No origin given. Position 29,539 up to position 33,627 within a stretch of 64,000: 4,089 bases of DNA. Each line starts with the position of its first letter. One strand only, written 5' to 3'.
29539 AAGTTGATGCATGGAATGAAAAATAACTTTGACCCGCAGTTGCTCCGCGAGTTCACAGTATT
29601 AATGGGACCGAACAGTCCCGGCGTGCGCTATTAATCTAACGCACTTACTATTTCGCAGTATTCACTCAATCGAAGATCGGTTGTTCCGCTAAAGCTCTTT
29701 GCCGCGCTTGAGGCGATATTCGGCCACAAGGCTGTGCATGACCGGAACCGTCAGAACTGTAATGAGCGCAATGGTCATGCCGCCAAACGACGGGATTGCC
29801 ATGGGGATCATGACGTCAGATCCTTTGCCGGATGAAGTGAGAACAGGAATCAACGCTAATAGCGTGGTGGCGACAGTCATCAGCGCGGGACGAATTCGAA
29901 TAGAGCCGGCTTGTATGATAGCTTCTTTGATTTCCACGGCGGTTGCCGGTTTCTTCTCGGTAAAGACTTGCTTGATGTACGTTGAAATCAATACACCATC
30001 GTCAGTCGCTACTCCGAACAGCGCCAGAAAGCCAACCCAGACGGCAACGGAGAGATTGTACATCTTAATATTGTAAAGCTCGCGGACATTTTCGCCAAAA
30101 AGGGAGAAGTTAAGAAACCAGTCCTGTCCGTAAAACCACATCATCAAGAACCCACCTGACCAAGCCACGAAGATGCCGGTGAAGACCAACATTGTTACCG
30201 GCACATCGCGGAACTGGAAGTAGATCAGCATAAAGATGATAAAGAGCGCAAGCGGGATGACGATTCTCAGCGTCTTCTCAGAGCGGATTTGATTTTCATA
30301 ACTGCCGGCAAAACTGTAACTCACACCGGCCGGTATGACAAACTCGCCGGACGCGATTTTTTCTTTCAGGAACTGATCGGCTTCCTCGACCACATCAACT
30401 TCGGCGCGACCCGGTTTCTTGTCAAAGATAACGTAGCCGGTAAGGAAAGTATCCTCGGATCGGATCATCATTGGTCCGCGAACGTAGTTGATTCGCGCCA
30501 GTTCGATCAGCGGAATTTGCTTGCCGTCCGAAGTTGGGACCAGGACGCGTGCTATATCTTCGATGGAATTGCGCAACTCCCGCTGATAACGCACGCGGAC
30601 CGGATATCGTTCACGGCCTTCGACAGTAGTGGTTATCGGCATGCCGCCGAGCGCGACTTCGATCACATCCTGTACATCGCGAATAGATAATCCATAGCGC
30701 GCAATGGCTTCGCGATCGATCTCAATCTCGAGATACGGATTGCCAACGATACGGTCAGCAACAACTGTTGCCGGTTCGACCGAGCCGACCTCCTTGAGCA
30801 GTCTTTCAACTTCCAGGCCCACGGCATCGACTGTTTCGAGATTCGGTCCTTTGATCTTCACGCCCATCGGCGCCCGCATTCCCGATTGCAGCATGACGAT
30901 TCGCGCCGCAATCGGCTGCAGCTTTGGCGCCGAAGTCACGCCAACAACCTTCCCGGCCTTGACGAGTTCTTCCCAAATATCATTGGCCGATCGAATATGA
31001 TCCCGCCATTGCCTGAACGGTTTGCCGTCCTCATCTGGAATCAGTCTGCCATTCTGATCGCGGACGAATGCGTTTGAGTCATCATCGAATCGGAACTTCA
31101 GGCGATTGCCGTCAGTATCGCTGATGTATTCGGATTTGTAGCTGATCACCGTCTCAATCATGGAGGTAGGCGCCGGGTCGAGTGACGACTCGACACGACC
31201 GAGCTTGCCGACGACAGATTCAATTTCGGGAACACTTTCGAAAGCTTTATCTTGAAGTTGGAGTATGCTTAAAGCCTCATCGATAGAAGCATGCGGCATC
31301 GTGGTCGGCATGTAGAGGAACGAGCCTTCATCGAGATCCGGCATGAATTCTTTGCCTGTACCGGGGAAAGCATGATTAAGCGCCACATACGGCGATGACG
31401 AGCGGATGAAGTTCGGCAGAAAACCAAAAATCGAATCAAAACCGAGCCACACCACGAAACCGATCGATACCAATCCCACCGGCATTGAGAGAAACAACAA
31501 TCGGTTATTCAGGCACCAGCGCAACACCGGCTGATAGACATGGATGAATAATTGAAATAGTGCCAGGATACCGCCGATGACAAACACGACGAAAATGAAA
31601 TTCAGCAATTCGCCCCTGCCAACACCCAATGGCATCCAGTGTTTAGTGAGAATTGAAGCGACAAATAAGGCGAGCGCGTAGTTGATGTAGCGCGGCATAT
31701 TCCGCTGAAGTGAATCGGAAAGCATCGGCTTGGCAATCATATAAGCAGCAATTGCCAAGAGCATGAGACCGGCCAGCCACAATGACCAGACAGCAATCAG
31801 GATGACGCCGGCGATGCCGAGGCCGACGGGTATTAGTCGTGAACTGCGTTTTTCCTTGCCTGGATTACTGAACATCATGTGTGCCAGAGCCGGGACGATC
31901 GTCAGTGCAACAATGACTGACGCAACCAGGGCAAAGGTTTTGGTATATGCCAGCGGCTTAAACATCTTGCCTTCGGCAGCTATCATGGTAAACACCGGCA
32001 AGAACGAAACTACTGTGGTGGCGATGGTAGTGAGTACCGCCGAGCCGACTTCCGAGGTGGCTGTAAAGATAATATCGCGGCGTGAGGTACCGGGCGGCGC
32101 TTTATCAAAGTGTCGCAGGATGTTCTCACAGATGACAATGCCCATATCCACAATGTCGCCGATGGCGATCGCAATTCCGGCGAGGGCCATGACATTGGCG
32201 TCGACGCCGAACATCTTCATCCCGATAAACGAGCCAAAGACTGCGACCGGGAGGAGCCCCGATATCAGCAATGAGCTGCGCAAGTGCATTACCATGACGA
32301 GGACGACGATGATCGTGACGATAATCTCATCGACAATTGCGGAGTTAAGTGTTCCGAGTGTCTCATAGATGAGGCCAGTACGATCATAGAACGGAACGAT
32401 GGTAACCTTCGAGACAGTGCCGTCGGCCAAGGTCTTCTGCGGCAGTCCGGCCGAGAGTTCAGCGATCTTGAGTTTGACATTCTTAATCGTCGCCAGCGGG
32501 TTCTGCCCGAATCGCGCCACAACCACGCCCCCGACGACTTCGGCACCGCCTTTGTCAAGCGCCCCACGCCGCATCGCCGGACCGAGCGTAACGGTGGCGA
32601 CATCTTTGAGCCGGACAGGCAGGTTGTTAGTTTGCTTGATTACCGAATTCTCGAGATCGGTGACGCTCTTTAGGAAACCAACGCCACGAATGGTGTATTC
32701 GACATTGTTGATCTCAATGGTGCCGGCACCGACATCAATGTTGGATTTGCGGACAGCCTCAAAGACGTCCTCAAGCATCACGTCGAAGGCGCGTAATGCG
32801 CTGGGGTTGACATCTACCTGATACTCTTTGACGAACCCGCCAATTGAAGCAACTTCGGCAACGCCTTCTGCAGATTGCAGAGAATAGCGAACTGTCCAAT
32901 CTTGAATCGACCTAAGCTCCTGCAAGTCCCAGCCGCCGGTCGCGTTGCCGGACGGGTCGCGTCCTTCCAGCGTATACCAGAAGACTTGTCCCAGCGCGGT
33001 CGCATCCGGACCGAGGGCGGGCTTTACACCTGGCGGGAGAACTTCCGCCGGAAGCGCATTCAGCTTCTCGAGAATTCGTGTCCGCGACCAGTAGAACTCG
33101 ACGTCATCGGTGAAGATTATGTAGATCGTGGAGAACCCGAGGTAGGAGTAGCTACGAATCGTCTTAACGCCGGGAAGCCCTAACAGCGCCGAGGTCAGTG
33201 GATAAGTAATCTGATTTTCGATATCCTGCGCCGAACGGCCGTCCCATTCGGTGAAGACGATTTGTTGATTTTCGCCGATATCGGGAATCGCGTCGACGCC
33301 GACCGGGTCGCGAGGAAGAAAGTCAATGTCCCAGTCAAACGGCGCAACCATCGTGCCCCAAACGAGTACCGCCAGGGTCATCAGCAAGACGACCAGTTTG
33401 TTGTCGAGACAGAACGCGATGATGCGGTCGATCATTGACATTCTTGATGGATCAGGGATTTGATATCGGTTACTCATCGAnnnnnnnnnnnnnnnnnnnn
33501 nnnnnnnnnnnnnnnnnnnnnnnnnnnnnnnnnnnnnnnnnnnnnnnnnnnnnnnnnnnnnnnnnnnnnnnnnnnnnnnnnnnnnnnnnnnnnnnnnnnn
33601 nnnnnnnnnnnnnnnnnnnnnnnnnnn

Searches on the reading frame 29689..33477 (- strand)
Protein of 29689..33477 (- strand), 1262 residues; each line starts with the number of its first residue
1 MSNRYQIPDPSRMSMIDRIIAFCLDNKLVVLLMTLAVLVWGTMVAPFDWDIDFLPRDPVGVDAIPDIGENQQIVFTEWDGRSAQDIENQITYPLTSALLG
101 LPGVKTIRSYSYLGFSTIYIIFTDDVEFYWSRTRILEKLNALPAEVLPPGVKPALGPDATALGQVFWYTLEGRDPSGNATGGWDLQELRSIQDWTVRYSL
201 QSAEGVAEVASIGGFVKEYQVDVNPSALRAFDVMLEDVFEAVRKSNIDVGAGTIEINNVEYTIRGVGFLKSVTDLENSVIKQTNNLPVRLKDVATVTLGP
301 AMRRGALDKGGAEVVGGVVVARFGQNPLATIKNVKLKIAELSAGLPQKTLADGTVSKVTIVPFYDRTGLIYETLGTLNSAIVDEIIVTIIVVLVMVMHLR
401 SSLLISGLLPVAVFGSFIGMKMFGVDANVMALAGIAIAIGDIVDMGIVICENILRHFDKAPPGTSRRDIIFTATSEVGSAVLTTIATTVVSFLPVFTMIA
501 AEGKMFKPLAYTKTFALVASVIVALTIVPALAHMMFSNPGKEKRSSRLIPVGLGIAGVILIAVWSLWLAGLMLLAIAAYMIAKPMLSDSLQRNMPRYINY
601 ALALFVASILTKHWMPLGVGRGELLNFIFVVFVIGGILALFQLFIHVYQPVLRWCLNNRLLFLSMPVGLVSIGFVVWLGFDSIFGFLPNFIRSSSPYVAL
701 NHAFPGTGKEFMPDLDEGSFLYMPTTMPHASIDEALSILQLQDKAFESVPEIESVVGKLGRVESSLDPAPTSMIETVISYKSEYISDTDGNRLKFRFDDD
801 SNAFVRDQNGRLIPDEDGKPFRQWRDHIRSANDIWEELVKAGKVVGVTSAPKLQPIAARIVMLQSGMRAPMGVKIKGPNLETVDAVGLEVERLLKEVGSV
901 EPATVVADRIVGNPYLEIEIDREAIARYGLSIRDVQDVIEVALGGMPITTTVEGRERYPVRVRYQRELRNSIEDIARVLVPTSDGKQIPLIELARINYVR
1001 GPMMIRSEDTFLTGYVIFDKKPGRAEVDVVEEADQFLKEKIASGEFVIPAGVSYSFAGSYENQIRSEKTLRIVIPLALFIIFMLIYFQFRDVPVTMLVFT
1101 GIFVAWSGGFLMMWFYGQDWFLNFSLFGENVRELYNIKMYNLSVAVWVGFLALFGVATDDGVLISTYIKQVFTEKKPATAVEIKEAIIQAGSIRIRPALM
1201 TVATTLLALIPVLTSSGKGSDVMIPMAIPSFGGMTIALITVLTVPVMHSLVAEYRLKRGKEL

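Call 6: search_protein_families(library=pfam, proteins=[window:29689-33477:-])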
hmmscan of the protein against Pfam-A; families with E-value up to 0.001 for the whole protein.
window:29689-33477:- (1262 aa): 1 family
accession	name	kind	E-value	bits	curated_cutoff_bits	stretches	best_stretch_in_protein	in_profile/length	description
PF00873.25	ACR_tran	-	3.6e-175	584.9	28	4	19-544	1-498/1021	AcrB/AcrD/AcrF family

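Call 34: search_solved_structures(query=window:29689-33477:-, max_evalue=1e-20)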
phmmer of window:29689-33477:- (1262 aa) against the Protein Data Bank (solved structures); distinct sequences matched with E-value up to 1e-20: 80 (the best 60 are shown).
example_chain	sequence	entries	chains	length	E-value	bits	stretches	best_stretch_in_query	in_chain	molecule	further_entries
3k07_A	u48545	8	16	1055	1.4e-180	605.9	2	14-534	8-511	Cation efflux system protein cusA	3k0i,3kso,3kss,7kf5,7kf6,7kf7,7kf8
3t51_A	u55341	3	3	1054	1.5e-180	605.8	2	14-534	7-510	Cation efflux system protein CusA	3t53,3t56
3ne5_A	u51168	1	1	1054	6.1e-180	603.9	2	16-534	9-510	Cation efflux system protein cusA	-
4dnr_A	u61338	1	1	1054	6.8e-180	603.7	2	14-534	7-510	Cation efflux system protein CusA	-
4dop_A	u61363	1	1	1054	9.8e-180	603.2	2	14-534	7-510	Cation efflux system protein CusA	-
4dnt_A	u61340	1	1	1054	2.2e-179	602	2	14-534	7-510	Cation efflux system protein CusA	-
4k0e_A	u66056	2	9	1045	3.5e-112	379.4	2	15-549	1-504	Heavy metal cation tricomponent efflux pump ZneA(CzcA-like)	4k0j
5t0o_A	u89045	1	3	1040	4.4e-44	153.9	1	74-536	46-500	CmeB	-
5lq3_A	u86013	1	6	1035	7.1e-44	153.2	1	74-536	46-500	CmeB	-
8yr0_A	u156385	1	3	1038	7.3e-44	153.1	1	181-538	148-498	Cation/multidrug efflux pump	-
6ows_A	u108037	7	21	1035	3.7e-41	144.2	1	53-534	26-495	Efflux pump membrane transporter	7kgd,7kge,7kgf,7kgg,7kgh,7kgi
7b8p_A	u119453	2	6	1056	3.8e-41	144.1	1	52-534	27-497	Efflux pump membrane transporter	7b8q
6vks_A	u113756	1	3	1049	6.4e-41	143.4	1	74-537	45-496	Efflux pump membrane transporter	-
8deu_A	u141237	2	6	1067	7e-41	143.3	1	74-537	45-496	Efflux pump membrane transporter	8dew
4mt1_A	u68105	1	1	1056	7e-41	143.3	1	74-537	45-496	Drug efflux protein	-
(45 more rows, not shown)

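Call 40: search_protein_families(library=ncbifam, proteins=[window:29689-33477:-], max_evalue=0.00001)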
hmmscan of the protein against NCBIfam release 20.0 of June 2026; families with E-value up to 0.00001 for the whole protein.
window:29689-33477:- (1262 aa): 11 families
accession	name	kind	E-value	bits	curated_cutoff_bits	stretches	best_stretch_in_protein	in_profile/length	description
TIGR00914.1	2A0601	subfamily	6.7e-225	749.2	701.45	3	15-543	1-514/1051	CusA/CzcA family heavy metal efflux RND transporter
NF033617.1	RND_permease_2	subfamily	1.2e-104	351.3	1250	3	60-547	30-499/1009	multidrug efflux RND transporter permease subunit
NF000282.2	RND_permease_1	subfamily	2.7e-78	263.9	1250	2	61-543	31-503/1029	multidrug efflux RND transporter permease subunit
TIGR00915.1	2A0602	subfamily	5.5e-68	229.8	940.35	2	61-544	32-505/1050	efflux RND transporter permease subunit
NF007905.0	PRK10614.1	equivalog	5.4e-58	196.5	1774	2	61-543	34-498/1025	multidrug efflux RND transporter permease subunit MdtC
NF007133.0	PRK09579.1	equivalog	1.3e-55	188.5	1763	2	65-536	38-489/1017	multidrug efflux RND transporter permease subunit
NF007798.0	PRK10503.1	equivalog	3.2e-44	150.8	1584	2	60-544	42-507/1040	MdtB/MuxB family multidrug efflux RND transporter permease subunit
NF007131.0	PRK09577.1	equivalog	8.2e-37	126.4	1768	2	61-535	32-495/1045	multidrug efflux RND transporter permease subunit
NF007842.1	PRK10555.1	equivalog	1.4e-34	119.2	1854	2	61-536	32-497/1036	multidrug efflux RND transporter permease AcrD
NF000037.1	RND_perm_OqxB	exception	2.6e-34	118.2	2200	2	181-549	149-513/1050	multidrug efflux RND transporter permease subunit OqxB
NF011706.2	PRK15127.1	equivalog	3.7e-34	117.8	2150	2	201-537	167-498/1049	multidrug efflux RND transporter permease subunit AcrB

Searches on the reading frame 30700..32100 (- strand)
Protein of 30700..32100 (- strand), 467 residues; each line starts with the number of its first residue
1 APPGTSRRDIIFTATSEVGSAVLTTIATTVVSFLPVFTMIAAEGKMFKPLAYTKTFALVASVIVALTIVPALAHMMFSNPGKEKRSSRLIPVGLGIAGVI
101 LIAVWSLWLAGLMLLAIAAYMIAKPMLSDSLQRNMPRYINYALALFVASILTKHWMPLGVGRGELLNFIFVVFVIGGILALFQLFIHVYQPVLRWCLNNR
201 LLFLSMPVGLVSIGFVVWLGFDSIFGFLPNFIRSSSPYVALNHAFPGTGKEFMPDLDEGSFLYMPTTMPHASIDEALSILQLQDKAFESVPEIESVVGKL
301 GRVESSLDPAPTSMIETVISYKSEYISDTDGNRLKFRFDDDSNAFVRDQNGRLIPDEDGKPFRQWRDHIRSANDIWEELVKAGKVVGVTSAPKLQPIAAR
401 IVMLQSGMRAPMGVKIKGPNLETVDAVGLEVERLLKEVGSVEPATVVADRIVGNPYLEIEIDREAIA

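Call 58: search_solved_structures(query=window:30700-32100:-, max_evalue=1e-30, show_alignments=1)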
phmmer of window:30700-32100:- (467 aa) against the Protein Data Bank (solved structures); distinct sequences matched with E-value up to 1e-30: 6.
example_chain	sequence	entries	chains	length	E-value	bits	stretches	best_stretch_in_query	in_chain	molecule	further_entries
4dnt_A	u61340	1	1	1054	8.2e-34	120.5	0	248-323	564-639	Cation efflux system protein CusA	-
3t51_A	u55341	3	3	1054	8.3e-34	120.5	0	248-323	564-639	Cation efflux system protein CusA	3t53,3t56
3k07_A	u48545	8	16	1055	8.4e-34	120.4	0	248-323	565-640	Cation efflux system protein cusA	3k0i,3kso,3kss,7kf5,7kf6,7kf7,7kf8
3ne5_A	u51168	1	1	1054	8.5e-34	120.4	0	248-323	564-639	Cation efflux system protein cusA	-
4dnr_A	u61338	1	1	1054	2.3e-33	119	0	248-323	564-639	Cation efflux system protein CusA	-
4dop_A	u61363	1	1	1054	5.6e-33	117.7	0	248-323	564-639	Cation efflux system protein CusA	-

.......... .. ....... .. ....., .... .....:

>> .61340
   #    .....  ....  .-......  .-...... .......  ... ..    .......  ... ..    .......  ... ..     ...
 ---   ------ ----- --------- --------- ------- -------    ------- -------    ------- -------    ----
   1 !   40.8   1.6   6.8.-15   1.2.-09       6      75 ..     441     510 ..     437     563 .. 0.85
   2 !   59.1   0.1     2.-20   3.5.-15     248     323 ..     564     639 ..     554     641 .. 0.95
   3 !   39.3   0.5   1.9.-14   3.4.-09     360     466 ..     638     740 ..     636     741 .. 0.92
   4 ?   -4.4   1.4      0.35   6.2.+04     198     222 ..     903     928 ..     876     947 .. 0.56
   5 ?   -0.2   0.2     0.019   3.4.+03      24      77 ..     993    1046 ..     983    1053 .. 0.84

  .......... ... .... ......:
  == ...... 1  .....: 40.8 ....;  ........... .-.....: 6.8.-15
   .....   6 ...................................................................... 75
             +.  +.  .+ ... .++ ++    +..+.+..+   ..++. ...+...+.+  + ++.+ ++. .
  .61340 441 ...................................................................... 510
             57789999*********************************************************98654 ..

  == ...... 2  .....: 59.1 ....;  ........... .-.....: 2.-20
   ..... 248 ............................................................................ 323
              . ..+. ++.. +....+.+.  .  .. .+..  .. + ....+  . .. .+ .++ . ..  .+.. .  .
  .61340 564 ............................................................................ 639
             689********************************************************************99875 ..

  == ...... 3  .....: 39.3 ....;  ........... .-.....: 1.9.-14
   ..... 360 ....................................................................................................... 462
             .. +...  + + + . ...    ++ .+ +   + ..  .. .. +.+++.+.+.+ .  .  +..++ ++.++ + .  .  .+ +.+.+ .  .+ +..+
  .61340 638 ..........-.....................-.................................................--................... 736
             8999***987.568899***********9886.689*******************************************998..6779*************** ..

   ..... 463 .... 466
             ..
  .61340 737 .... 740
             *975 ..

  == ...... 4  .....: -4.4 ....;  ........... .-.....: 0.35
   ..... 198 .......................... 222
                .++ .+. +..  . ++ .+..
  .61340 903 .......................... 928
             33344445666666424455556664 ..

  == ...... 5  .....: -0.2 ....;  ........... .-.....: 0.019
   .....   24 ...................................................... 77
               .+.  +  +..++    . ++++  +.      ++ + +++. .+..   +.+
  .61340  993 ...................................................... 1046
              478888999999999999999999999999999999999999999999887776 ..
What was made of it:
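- On CusCFBA-type Cu(I)/Ag(I) efflux system: Met aligns with chain residues 580, 630 and 679, which are native M573, M623 and M672 (calls 34, 40, 58).
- The pump is CusA-like and keeps the Met triad (calls 34, 58).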
